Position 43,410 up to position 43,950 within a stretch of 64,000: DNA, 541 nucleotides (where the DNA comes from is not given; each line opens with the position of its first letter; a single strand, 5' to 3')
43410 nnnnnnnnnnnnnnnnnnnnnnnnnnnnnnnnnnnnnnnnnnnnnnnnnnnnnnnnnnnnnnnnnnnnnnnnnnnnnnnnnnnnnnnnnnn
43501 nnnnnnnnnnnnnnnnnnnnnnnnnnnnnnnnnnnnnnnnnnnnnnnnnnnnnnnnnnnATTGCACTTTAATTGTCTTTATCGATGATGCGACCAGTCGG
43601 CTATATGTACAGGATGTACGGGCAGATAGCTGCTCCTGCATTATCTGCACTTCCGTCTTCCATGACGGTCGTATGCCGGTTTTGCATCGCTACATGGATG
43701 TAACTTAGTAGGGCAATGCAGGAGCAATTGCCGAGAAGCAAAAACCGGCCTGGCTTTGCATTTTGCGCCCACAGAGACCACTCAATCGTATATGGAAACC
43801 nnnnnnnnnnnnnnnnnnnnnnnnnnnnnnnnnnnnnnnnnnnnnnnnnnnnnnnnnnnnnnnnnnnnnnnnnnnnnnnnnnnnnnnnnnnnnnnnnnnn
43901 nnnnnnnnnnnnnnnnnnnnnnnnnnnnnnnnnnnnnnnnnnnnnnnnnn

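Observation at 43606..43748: Precise, frame-restoring insertion of the hairpin element in a transposase ORF, with compensatory stem substitutions relative to the other copies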

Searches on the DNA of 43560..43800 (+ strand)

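Call 19: search_rna_families(source=window, start=43560, end=43800, threshold=evalue, max_evalue=10, show_alignments=2)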
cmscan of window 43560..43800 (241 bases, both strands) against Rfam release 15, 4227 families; matches with E-value up to 10: 3.
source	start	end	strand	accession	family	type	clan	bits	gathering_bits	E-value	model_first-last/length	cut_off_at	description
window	43630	43727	-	RF03872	MIR6426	Gene; miRNA;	-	13.1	96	8.1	1-84/84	no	MIR6426 microRNA precursor family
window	43630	43727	+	RF03872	MIR6426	Gene; miRNA;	-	12.8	96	9.5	1-84/84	no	MIR6426 microRNA precursor family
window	43606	43660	-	RF01690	Bacillaceae-1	Gene; sRNA;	-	12.3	35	8.6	1-67/67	no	Bacillaceae-1 RNA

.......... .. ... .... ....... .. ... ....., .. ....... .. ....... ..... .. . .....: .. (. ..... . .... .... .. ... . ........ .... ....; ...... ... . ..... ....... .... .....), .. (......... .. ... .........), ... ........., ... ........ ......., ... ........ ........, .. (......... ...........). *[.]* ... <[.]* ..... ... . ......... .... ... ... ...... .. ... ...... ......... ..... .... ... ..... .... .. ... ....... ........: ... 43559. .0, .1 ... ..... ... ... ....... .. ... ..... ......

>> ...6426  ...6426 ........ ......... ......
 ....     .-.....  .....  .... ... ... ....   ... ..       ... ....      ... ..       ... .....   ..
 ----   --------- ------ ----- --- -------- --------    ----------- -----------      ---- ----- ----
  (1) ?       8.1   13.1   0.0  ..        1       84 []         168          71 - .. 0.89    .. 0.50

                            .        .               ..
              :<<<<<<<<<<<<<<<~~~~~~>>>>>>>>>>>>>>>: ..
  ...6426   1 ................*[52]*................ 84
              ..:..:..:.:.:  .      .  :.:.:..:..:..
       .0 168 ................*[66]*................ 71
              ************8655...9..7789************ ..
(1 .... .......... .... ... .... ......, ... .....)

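Call 35: build_rna_model(alignment_id=A3, structure=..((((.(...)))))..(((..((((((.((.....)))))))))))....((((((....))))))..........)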
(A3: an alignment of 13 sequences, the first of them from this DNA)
Model R1 built from alignment A3 (13 sequences, 78 columns); structure: as given.
model positions 74; base pairs 22; branch points 2; effective number of sequences 2.08; information 0.763 bits per position. Calibrated on 0.2 Mb of random sequence (short: E-values are rough).
structure used (alignment columns):
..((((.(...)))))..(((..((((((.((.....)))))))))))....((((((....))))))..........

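Call 37: search_with_rna_model(model_id=R1, sources=[window, L001, L002, L003, L004, L005, L006, L007, L008, L009, L010, L011, L012, L013, L014, L015, L016, L017, L018, L019, L020, L021, L022, L023, L024, L025, L026, L027, L028, L029, L030, L031, L032, L033, L034, L035, L036, L037, L038, L039, L040, L041, L042, L043, L044, L045, L046, L047, L048, L049, L050, L051, L052, L053, L054, L055, L056, L057, L058, L059, L060, L061, L062, L063, L064, L065, L066, L067, L068, L069, L070, L071, L072, L073, L074, L075, L076, L077, L078, L079, L080, L081, L082, L083, L084, L085, L086, L087, L088, L089, L090, L091, L092, L093, L094, L095, L096, L097, L098, L099], max_evalue=0.01, make_alignment=true)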
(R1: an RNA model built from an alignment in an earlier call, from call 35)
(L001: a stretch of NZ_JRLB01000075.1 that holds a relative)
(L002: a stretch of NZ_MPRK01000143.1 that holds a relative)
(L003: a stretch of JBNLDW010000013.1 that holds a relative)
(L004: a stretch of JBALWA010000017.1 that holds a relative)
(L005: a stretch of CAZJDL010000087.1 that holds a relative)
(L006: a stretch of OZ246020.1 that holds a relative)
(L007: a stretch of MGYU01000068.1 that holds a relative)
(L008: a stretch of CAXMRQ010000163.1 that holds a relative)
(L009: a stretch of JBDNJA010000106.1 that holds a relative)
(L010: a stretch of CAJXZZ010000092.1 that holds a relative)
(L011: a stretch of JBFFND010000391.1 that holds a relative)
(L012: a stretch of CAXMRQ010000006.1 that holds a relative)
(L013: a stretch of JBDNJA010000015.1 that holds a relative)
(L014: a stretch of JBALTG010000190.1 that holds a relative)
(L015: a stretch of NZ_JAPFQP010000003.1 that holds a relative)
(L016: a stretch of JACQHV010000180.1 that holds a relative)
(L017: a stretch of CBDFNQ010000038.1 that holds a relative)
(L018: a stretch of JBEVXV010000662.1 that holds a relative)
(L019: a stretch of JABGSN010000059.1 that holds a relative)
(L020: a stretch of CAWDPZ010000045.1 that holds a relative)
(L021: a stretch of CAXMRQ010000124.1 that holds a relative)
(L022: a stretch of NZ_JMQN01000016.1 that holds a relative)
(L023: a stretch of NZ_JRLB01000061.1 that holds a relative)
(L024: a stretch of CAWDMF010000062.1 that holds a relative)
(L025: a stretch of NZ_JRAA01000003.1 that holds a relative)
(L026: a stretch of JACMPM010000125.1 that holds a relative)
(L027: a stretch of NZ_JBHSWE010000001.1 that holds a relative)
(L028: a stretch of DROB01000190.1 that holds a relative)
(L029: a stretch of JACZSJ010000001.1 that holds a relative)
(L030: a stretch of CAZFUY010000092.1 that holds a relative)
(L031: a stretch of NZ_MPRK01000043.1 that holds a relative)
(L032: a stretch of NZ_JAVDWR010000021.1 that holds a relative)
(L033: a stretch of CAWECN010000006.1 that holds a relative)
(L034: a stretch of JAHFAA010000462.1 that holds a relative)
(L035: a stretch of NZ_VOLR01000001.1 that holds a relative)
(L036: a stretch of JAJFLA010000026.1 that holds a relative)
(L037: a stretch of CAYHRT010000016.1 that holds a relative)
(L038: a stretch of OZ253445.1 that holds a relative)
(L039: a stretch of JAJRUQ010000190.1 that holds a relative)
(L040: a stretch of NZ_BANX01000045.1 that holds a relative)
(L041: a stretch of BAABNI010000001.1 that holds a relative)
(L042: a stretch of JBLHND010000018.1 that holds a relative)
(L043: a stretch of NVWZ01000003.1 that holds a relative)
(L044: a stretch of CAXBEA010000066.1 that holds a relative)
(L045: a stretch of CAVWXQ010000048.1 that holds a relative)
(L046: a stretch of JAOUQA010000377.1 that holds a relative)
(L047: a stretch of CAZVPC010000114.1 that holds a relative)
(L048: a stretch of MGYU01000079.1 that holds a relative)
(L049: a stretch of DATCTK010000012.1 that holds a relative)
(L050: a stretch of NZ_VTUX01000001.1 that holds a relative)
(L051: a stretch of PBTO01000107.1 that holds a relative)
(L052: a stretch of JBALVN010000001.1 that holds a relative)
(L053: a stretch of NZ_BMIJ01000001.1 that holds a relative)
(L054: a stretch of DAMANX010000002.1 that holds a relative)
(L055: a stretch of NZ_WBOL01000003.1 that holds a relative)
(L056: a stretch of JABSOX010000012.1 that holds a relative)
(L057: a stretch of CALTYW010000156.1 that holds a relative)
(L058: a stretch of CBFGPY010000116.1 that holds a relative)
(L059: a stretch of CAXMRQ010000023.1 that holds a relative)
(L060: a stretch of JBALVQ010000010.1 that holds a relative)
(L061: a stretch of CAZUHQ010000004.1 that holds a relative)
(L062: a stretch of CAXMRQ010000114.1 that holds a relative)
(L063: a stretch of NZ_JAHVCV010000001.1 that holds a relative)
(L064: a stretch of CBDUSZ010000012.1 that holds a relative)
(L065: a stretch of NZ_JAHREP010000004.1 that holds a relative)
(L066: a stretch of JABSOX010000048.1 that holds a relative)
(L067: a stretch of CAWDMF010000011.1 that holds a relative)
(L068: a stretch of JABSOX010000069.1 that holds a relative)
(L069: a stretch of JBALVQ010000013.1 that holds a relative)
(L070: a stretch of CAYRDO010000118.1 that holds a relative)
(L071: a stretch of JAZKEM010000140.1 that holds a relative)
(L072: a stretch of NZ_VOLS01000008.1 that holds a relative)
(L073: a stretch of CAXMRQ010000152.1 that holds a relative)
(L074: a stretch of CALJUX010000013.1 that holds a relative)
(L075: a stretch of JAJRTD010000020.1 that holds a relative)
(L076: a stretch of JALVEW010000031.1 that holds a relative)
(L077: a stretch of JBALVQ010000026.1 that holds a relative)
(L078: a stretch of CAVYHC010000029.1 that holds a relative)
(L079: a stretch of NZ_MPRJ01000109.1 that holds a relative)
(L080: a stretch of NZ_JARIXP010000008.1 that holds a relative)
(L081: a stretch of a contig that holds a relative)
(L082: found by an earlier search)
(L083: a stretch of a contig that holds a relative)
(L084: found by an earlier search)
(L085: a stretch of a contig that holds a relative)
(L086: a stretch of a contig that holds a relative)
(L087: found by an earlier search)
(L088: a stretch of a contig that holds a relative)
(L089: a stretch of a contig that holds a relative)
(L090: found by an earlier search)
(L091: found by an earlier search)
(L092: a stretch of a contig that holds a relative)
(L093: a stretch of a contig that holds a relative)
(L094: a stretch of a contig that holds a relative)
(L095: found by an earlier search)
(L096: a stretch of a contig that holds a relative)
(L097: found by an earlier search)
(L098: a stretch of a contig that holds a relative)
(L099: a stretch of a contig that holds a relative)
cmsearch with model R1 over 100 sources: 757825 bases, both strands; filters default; matches with E-value up to 0.01: 75.
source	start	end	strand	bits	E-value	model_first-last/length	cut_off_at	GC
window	5160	5233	+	101.3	1.6e-22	1-74/74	no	0.5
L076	5682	5756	+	97.3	1.6e-21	1-74/74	no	0.57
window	29705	29779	-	95.2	5.5e-21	1-74/74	no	0.49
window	43605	43678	+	94.6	7.8e-21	1-74/74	no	0.53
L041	472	545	+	89.4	1.6e-19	1-74/74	no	0.54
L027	966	1038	+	89.2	1.7e-19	1-74/74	no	0.48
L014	5295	5368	+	88.8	2.3e-19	1-74/74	no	0.53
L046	1193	1266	-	86.8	6.8e-19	1-74/74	no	0.54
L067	6883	6957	+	84.7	2.3e-18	1-74/74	no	0.48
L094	2935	3007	+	83.4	4.8e-18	1-74/74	no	0.53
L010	4749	4870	+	82.1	1e-17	1-74/74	no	0.5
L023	268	340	-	75.7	4e-16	1-74/74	no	0.53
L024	7289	7410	-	73.2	1.7e-15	1-74/74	no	0.48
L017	4891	4963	-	60.2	3.1e-12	1-74/74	no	0.48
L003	141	215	+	54.6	8e-11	1-74/74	no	0.59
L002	1367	1442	-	54.1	1e-10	1-74/74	no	0.54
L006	5166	5240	+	53.1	1.8e-10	1-74/74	no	0.53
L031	6591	6666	-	50.5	8.3e-10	1-74/74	no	0.53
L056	4271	4345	-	50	1.1e-09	1-74/74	no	0.41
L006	5012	5084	+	48.2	3.2e-09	1-74/74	no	0.56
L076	5581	5673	+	46.4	8.8e-09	1-74/74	no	0.59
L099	186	264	+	45.4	1.6e-08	1-74/74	no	0.59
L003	286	357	+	40.9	2.1e-07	1-74/74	no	0.56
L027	34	104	-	40.1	3.4e-07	1-74/74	no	0.59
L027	3570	3640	+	39.5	4.7e-07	1-74/74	no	0.58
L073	7589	7655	-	37.9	1.2e-06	1-74/74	no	0.42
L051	5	72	-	37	2e-06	1-74/74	no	0.53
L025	713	794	-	36.8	2.2e-06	1-74/74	no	0.54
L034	340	405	-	35.4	4.9e-06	1-74/74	no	0.47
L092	4179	4254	+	35.1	5.9e-06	1-74/74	no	0.55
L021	3230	3292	-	33.8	1.2e-05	1-74/74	no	0.44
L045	3071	3141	-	32.3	3.1e-05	1-74/74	no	0.51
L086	1872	1927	-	31.7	4.2e-05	1-74/74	no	0.39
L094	3031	3090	+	31.6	4.5e-05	1-53/74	3'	0.47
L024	7409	7504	+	27.6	0.00045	1-74/74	no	0.51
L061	4621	4682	-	27.3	0.00053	1-74/74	no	0.39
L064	1859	1931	+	27.2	0.00057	1-74/74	no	0.37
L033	4628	4704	-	26.9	0.00069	1-74/74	no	0.56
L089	6081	6142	+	26.8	0.00071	1-74/74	no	0.61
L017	4767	4833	+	26.4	0.00089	1-74/74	no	0.54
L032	7913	7976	-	25.9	0.0012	1-74/74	no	0.44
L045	6968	7045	-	25.9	0.0012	1-74/74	no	0.54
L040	3317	3376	-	25.5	0.0016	1-74/74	no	0.6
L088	7214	7276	+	25.4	0.0016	1-74/74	no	0.49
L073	6316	6375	+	25.3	0.0017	1-74/74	no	0.5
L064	1802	1875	-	25.2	0.0018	1-74/74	no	0.46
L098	6452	6536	+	25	0.002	1-74/74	no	0.47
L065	5522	5599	-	25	0.0021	1-74/74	no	0.69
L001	1943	2002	-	24.7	0.0025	1-74/74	no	0.62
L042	6110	6184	-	24.6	0.0026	1-74/74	no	0.6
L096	6572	6622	+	24.4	0.0029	1-74/74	no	0.41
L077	1129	1194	+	24.1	0.0033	1-74/74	no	0.5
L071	495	586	+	24.1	0.0034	1-74/74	no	0.54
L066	6725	6792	+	24.1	0.0035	1-74/74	no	0.41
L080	3137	3225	+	24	0.0036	1-74/74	no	0.48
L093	7834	7909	-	23.7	0.0042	1-74/74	no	0.49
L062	1456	1526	-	23.7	0.0043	1-74/74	no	0.55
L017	7097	7163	-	23.7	0.0043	1-74/74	no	0.51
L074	4568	4660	-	23.3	0.0053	1-74/74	no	0.44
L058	603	678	-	23.3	0.0054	1-74/74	no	0.51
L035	2635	2685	+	23.1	0.006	1-74/74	no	0.51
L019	787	856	+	23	0.0064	1-74/74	no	0.57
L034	349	411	+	22.9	0.0069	1-74/74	no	0.46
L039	1527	1605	+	22.7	0.0076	1-74/74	no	0.53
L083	1214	1257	+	22.7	0.0076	1-74/74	no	0.66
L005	628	725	+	22.7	0.0077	1-74/74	no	0.52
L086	2102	2174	-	22.7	0.0078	1-74/74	no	0.42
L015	4337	4418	-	22.5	0.0085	1-74/74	no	0.5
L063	5891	5952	-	22.5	0.0087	1-74/74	no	0.55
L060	6377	6397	+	22.4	0.0089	1-21/74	3'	0.43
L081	1667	1753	+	22.4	0.0089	1-74/74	no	0.59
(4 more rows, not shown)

Alignment A4: 75 matches aligned to the model, 232 columns, each read 5' to 3' on its own strand. Consensus structure (alignment columns), stored with it:
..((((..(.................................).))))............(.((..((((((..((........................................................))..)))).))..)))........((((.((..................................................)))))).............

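Call 38: search_with_rna_model(model_id=R1, sources=[window, L076, L041, L027, L014, L046, L067, L094, L010, L023, L024, L017, L003, L002, L006, L031, L056, L099, L073, L051, L025, L034, L092, L021, L045, L086, L100, L101, L102, L103, L104, L105, L106, L107, L108, L109, L110, L111, L112, L113, L114, L115, L116, L117, L118, L119, L120, L121], max_evalue=0.00001, make_alignment=true)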
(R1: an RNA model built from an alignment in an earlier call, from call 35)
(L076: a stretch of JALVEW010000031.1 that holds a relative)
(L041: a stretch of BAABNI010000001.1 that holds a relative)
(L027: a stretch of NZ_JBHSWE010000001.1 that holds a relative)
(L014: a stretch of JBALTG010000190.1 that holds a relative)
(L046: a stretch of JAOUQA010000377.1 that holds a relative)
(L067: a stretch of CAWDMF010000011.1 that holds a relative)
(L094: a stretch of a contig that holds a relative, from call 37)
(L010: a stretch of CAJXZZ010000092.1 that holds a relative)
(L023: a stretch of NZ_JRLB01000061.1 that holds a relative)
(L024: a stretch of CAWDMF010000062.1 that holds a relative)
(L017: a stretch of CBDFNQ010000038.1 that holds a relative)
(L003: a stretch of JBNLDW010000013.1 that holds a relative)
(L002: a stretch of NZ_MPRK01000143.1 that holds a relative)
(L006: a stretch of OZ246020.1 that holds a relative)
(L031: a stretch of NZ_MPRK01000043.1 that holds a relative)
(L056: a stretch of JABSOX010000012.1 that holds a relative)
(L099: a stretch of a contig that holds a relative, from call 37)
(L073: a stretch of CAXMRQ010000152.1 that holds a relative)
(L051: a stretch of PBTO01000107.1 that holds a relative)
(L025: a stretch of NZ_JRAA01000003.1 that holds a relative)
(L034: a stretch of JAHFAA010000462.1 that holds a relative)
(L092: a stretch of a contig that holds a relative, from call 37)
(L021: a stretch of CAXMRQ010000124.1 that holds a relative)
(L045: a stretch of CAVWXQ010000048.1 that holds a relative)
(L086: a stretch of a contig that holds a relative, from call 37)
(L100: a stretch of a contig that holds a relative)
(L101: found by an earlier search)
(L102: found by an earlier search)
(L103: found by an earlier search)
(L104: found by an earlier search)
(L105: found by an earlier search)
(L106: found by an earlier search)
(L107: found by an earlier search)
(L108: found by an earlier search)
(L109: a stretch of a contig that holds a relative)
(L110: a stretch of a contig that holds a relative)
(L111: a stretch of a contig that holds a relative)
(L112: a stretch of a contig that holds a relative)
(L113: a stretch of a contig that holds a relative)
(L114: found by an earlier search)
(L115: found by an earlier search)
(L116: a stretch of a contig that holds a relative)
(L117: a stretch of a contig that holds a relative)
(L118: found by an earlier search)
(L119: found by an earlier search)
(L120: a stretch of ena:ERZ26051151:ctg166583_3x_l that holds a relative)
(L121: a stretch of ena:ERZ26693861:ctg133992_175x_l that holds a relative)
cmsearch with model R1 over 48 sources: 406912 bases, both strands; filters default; matches with E-value up to 0.00001: 43.
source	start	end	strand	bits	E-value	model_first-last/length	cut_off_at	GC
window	5160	5233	+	101.3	8.6e-23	1-74/74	no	0.5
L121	10479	10552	+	99.4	2.6e-22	1-74/74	no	0.54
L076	5682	5756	+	97.3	8.6e-22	1-74/74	no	0.57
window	29705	29779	-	95.2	3e-21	1-74/74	no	0.49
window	43605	43678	+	94.6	4.2e-21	1-74/74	no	0.53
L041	472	545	+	89.4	8.3e-20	1-74/74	no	0.54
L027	966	1038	+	89.2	9.2e-20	1-74/74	no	0.48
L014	5295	5368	+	88.8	1.2e-19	1-74/74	no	0.53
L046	1193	1266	-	86.8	3.6e-19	1-74/74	no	0.54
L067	6883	6957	+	84.7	1.3e-18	1-74/74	no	0.48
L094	2935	3007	+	83.4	2.6e-18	1-74/74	no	0.53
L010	4749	4870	+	82.1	5.4e-18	1-74/74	no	0.5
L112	74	148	+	81.6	7.3e-18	1-74/74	no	0.52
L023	268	340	-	75.7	2.2e-16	1-74/74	no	0.53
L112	319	391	+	74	5.8e-16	1-74/74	no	0.48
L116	1910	1983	-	73.8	6.7e-16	1-74/74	no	0.5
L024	7289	7410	-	73.2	9.3e-16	1-74/74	no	0.48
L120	10488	10554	+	61.9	6.3e-13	1-74/74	no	0.57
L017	4891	4963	-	60.2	1.7e-12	1-74/74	no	0.48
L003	141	215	+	54.6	4.3e-11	1-74/74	no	0.59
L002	1367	1442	-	54.1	5.6e-11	1-74/74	no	0.54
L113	4020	4086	-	53.3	9e-11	1-74/74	no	0.58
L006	5166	5240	+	53.1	9.8e-11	1-74/74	no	0.53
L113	1834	1894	+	51.4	2.7e-10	1-74/74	no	0.52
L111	159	228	-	50.9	3.7e-10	1-74/74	no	0.59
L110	3629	3703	-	50.6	4.3e-10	1-74/74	no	0.37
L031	6591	6666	-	50.5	4.4e-10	1-74/74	no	0.53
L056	4271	4345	-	50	5.9e-10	1-74/74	no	0.41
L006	5012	5084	+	48.2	1.7e-09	1-74/74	no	0.56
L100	417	549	+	48.1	1.8e-09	1-74/74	no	0.59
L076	5581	5673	+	46.4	4.7e-09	1-74/74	no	0.59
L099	186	264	+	45.4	8.4e-09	1-74/74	no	0.59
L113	1479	1546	+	44.1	1.9e-08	1-74/74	no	0.56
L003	286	357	+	40.9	1.1e-07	1-74/74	no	0.56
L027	34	104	-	40.1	1.8e-07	1-74/74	no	0.59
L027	3570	3640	+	39.5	2.5e-07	1-74/74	no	0.58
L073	7589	7655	-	37.9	6.4e-07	1-74/74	no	0.42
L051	5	72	-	37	1.1e-06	1-74/74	no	0.53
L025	713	794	-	36.8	1.2e-06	1-74/74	no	0.54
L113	1640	1691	+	36.3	1.6e-06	3-67/74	no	0.56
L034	340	405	-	35.4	2.6e-06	1-74/74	no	0.47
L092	4179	4254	+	35.1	3.2e-06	1-74/74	no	0.55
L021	3230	3292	-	33.8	6.7e-06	1-74/74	no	0.44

Alignment A5: 43 matches aligned to the model, 153 columns, each read 5' to 3' on its own strand. Consensus structure (alignment columns), stored with it:
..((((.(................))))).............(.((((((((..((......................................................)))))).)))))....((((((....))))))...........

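Call 42: search_dna_similar(query=window:43600-43752:+, collection=plasmids, mode=distant, max_evalue=0.001, max_rows=25)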
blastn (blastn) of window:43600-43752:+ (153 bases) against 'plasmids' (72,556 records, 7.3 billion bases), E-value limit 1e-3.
Records with a match: 5; places in all: 12; records where one place covers at least 80% of the query: 0.
Best place of each record, by identity: 95-99% 3; 80-90% 2.
By first word of the organism name: Pseudoalteromonas 5.
By predicted mobility (MOB-suite, as given by PLSDB): non-mobilizable 5.
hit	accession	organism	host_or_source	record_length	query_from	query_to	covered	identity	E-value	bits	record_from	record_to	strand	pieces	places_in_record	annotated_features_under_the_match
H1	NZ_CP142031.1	Pseudoalteromonas sp. CuT4-3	whole organism,deep-sea sediment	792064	91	138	31%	85.4%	2e-4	53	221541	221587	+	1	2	none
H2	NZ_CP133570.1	Pseudoalteromonas sp. HL-AS1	sediment core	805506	92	136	29%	84.4%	8e-4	51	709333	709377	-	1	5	none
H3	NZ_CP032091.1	Pseudoalteromonas donghaensis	cell culture,seawater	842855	109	138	20%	96.7%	8e-4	51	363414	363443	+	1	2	none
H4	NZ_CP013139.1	Pseudoalteromonas sp. Bsw20308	seawater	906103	109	138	20%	96.7%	8e-4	51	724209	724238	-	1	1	none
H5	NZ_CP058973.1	Pseudoalteromonas sp. JSTW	cell culture,marine sediment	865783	109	138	20%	96.7%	8e-4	51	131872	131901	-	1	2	none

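Call 49: search_rna_families(sources=[L069, L045, L110, L042, L035, L039, L076, L113], threshold=gathering)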
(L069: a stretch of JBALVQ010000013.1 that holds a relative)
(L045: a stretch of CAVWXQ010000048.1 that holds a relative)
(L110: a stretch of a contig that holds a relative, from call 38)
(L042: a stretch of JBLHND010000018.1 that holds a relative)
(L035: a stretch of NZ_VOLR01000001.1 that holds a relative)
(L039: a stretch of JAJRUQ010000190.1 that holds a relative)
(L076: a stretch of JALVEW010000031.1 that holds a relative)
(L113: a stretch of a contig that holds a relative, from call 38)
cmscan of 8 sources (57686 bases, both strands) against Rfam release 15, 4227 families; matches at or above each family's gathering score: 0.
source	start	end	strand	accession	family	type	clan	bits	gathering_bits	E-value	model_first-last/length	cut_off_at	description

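Call 50: search_rna_families(sources=[L005, L009, L013, L084, L101, L109, L117, L092, L115, L034], threshold=gathering, show_alignments=2)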
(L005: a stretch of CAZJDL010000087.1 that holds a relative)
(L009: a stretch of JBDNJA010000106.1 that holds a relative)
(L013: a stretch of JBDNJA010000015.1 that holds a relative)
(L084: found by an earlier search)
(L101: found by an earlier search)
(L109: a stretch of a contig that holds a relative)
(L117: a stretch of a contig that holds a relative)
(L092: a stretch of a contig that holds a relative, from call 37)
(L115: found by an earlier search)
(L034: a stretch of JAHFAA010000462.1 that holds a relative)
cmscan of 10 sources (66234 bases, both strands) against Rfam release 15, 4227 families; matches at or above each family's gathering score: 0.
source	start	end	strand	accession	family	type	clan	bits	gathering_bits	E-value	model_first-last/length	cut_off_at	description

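Call 54: build_rna_model(alignment_id=A6, structure=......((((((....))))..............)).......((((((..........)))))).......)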
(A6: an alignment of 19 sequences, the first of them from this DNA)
Model R2 built from alignment A6 (19 sequences, 72 columns); structure: as given.
model positions 56; base pairs 12; branch points 1; effective number of sequences 4.39; information 0.994 bits per position. Calibrated on 0.2 Mb of random sequence (short: E-values are rough).
structure used (alignment columns):
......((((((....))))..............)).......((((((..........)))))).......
